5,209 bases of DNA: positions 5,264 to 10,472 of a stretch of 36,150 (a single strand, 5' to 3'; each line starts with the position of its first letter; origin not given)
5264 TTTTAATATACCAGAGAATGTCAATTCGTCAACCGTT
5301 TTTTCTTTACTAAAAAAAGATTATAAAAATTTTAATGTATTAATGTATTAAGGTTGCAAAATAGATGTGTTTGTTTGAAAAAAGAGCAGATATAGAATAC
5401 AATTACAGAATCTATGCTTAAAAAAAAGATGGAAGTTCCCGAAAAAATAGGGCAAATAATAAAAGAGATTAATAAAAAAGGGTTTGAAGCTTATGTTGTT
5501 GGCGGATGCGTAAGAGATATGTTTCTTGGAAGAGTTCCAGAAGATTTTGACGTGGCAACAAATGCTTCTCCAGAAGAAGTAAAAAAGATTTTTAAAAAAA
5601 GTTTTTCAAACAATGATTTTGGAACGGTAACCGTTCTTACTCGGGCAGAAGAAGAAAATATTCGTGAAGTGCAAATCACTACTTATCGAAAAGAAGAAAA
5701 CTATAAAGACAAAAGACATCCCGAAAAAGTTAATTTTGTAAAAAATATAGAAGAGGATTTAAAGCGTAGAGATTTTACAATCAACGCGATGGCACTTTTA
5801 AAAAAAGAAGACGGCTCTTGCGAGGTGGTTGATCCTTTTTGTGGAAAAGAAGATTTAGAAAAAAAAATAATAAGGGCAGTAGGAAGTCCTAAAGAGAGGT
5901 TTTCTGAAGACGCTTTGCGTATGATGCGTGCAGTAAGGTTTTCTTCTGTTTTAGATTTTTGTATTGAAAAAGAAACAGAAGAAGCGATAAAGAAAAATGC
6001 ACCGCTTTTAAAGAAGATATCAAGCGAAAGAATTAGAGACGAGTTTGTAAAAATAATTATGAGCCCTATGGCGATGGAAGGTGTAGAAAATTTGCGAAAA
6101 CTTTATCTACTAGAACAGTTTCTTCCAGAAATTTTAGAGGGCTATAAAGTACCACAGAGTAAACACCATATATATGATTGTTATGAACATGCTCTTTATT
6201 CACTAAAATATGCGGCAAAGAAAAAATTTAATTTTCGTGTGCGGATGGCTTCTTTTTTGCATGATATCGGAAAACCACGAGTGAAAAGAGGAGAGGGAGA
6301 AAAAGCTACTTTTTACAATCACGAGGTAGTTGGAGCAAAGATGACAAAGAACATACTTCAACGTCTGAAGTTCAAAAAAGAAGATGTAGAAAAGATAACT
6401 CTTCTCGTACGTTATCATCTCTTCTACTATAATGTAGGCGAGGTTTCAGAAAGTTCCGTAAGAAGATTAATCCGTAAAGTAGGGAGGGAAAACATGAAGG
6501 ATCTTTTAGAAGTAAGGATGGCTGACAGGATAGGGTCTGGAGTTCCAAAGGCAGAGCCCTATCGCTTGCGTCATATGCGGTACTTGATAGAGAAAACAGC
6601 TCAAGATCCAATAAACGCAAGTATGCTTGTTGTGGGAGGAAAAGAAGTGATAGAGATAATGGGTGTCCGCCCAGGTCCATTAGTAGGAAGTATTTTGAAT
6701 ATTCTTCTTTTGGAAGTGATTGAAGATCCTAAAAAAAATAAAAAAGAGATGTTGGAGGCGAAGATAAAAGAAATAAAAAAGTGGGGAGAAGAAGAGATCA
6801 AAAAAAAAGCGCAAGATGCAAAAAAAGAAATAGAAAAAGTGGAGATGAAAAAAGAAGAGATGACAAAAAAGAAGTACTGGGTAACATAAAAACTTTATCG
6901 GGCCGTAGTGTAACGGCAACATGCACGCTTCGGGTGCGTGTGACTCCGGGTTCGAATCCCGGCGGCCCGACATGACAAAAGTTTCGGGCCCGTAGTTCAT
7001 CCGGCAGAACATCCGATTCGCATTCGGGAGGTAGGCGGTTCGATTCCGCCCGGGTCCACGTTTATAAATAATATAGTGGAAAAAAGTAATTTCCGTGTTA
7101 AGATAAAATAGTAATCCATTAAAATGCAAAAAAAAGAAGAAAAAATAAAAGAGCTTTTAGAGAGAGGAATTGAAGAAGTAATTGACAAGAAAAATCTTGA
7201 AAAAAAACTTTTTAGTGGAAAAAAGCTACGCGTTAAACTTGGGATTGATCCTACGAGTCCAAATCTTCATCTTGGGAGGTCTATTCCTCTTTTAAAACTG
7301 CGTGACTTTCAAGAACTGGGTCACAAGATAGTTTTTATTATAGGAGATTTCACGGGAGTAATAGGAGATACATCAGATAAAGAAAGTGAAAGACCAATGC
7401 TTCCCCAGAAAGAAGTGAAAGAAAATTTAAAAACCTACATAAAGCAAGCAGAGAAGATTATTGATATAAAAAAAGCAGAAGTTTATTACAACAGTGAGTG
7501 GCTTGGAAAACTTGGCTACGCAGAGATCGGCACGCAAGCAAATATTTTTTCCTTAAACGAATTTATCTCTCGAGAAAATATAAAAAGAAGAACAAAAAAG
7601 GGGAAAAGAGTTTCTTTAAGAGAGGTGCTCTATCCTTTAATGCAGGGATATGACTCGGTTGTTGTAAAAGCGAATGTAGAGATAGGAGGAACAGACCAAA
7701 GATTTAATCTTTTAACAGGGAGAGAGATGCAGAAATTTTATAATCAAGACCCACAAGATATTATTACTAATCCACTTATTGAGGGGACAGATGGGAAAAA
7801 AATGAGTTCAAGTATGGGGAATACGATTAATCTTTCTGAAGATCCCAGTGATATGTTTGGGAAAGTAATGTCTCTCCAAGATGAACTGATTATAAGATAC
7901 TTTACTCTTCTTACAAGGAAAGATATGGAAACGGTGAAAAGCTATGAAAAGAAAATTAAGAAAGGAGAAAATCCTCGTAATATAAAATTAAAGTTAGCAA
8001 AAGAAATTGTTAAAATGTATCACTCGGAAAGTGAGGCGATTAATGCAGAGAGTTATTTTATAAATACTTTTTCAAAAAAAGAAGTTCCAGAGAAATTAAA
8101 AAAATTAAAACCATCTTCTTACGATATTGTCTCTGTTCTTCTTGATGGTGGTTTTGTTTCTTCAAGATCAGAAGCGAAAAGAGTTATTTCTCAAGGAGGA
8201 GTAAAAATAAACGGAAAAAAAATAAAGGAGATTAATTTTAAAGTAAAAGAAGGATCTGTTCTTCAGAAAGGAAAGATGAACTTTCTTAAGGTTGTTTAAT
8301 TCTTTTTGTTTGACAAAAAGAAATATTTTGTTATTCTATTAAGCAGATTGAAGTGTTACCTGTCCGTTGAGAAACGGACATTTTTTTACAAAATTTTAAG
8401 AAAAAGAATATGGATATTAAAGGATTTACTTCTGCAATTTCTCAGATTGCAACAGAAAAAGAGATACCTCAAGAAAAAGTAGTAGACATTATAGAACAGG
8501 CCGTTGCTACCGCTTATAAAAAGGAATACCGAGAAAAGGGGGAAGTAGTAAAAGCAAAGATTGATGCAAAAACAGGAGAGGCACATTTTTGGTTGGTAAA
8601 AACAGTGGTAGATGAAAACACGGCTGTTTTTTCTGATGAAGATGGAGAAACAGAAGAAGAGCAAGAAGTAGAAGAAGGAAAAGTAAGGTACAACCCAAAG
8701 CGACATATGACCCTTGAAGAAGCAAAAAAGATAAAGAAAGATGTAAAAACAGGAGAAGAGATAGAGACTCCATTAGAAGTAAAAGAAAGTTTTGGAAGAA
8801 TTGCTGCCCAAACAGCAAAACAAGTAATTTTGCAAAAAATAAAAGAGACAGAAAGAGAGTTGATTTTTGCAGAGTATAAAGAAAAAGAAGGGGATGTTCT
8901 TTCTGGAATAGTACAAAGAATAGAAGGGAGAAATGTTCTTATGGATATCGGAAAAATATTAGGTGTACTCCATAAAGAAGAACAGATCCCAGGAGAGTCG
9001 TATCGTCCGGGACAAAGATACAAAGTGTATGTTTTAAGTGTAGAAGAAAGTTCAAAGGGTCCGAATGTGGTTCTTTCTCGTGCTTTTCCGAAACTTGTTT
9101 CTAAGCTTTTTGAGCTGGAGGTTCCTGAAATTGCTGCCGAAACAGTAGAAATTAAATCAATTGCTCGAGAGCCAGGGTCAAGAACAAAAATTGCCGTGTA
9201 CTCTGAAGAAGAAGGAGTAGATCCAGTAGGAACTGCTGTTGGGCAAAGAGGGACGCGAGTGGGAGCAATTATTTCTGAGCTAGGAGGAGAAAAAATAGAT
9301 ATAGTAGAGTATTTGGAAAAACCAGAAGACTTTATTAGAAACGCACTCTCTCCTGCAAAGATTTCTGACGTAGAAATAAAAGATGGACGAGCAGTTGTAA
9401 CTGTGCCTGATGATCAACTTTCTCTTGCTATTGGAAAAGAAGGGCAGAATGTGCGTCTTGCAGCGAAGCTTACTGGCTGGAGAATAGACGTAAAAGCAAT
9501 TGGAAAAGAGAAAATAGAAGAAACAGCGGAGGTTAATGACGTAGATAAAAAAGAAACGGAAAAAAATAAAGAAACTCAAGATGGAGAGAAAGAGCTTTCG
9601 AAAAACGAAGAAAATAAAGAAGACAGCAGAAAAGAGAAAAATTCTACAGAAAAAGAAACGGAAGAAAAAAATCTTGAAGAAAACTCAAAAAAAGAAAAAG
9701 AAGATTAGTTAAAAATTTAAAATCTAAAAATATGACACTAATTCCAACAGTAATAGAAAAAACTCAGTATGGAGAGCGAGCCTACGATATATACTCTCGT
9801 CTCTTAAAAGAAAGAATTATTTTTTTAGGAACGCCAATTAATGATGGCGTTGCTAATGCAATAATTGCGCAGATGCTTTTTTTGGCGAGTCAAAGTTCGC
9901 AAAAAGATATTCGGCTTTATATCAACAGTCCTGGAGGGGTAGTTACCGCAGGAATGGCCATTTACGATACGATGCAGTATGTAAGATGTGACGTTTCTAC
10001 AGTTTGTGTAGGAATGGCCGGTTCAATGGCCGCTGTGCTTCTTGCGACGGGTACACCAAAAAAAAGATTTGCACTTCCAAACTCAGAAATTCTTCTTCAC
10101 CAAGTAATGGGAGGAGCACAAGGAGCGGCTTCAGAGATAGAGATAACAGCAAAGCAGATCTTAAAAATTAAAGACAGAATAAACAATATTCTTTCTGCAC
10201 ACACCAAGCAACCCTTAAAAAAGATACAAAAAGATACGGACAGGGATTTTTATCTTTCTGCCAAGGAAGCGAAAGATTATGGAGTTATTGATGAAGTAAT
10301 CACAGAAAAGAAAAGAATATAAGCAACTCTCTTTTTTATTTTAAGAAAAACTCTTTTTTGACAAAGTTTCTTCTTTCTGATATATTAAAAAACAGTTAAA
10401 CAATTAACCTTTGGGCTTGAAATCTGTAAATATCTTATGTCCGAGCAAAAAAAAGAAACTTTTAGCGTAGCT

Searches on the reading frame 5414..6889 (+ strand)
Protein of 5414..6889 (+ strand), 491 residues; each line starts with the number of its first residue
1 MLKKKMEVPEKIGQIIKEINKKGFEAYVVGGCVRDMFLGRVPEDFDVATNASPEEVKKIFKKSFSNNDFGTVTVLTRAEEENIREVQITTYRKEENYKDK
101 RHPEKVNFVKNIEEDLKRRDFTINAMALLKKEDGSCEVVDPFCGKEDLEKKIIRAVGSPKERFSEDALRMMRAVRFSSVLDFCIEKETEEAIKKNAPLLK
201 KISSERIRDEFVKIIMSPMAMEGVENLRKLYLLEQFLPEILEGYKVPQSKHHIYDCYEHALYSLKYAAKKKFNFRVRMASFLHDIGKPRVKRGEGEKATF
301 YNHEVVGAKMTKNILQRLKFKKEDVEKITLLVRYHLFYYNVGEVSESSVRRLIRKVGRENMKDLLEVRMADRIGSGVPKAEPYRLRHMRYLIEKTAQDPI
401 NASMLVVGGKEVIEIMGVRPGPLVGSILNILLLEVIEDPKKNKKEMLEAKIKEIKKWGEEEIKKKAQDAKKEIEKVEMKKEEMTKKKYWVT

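Call 53: search_protein_families(library=pfam, proteins=[window:5414-6889:+], max_evalue=0.00001)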
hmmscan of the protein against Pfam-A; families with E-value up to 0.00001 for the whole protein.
window:5414-6889:+ (491 aa): 4 families
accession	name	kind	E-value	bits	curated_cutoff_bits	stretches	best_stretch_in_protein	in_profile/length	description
PF01743.26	PolyA_pol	-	2.4e-36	125.3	23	1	26-154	1-126/126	Poly A polymerase head domain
PF12627.12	PolyA_pol_RNAbd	-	2e-22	79.1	22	1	181-240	1-60/64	Probable RNA and SrmB- binding site of polymerase A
PF01966.28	HD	-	1.3e-09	38.8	22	1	258-351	3-93/116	HD domain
PF13735.12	tRNA_NucTran2_2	-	8.1e-08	32.8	27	1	310-449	23-147/149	tRNA nucleotidyltransferase domain 2 putative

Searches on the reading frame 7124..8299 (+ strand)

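Call 53: search_protein_families(library=pfam, proteins=[window:7124-8299:+], max_evalue=0.00001)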
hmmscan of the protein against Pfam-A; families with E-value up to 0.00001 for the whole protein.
window:7124-8299:+ (391 aa): 3 families
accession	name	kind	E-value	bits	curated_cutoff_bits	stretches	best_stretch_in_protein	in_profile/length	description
PF00579.31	tRNA-synt_1b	-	2.7e-73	247.3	21.1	1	33-316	4-291/292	tRNA synthetases class I (W and Y)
PF01479.30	S4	-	1.8e-12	47.2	22.8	1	342-379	10-47/48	S4 domain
PF22421.1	SYY_C-terminal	-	1.3e-08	35.1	27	1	327-379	13-65/83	Tyrosine--tRNA ligase SYY-like C-terminal domain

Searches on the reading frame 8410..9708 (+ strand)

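Call 53: search_protein_families(library=pfam, proteins=[window:8410-9708:+], max_evalue=0.00001)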
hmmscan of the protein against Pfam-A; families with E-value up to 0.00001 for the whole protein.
window:8410-9708:+ (432 aa): 3 families
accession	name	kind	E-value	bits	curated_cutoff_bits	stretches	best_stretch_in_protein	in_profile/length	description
PF08529.16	NusA_N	-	1.3e-30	106.5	23.8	1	6-150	2-119/119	NusA N-terminal domain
PF13184.12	KH_5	-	1.3e-26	92.9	27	1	255-323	1-69/69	NusA-like KH domain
PF00575.29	S1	-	1.1e-07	32.5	22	1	159-217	3-68/74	S1 RNA binding domain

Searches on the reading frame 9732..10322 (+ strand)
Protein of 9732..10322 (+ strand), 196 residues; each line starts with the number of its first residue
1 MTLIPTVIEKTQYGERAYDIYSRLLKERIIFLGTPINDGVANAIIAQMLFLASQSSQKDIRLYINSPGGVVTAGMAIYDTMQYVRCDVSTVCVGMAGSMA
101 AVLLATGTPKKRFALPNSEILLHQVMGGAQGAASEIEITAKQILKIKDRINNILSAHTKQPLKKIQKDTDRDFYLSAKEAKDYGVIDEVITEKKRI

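Call 53: search_protein_families(library=pfam, proteins=[window:9732-10322:+], max_evalue=0.00001)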
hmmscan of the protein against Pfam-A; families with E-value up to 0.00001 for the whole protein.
window:9732-10322:+ (196 aa): 1 family
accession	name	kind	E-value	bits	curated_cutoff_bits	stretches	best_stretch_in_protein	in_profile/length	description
PF00574.28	CLP_protease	-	8.3e-82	273.9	20.2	1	14-192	3-181/182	Clp protease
